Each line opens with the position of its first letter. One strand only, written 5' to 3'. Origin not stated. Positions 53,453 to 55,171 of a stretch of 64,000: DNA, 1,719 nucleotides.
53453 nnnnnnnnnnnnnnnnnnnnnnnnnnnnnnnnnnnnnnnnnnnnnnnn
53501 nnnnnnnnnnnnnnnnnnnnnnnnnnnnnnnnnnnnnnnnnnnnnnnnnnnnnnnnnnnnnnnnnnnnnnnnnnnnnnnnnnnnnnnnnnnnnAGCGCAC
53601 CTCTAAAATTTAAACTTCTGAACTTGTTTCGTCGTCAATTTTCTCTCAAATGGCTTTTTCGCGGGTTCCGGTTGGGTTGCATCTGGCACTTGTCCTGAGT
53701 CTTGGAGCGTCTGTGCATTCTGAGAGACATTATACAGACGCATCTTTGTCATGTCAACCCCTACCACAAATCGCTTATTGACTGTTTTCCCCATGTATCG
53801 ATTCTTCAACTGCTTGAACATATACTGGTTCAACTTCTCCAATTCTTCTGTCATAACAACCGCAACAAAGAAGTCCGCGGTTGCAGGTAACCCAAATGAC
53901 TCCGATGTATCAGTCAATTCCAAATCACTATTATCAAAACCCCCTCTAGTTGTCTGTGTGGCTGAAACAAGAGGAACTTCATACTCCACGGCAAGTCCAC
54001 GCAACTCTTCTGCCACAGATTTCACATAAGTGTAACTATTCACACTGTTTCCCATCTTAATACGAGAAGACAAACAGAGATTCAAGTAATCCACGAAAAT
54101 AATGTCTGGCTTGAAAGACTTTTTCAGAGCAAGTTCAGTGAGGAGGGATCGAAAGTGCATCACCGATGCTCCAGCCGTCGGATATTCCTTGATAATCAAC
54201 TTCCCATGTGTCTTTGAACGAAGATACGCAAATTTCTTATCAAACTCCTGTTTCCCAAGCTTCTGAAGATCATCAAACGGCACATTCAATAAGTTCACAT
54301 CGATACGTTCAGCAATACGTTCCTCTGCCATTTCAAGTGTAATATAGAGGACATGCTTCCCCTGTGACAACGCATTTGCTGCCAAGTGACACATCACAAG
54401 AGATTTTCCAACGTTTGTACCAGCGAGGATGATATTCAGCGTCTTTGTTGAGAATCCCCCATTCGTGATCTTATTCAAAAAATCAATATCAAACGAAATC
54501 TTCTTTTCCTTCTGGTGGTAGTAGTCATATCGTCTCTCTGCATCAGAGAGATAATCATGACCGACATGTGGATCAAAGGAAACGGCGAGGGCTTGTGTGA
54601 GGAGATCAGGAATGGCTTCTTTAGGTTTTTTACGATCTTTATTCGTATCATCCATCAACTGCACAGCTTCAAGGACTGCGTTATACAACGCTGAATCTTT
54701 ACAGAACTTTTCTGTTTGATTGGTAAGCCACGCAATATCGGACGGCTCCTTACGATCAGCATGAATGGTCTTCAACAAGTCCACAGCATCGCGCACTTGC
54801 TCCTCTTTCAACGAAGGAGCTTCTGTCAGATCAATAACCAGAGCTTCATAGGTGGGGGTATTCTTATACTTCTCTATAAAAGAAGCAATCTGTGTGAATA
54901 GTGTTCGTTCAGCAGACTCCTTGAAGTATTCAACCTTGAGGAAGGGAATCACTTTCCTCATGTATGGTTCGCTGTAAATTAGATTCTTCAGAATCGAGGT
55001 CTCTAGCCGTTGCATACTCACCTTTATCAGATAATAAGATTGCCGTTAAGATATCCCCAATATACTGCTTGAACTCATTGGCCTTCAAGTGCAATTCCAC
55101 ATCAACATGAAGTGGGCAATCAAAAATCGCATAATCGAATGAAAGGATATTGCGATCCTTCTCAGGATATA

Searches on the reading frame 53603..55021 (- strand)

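Call 15: search_protein_families(library=phrogs, proteins=[window:53603-55021:-], max_evalue=0.00001)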
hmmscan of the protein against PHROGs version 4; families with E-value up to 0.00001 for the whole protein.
window:53603-55021:- (472 aa): 3 families
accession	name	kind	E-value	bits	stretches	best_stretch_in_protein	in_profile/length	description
phrog_19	-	DNA, RNA and nucleotide metabolism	1.2e-119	402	1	1-443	158-592/621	DnaB-like replicative helicase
phrog_239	-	DNA, RNA and nucleotide metabolism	7.5e-21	75.8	1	164-435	335-602/801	DNA primase/helicase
phrog_243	-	DNA, RNA and nucleotide metabolism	2.3e-13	50.7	1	188-409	30-243/273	DnaB-like replicative helicase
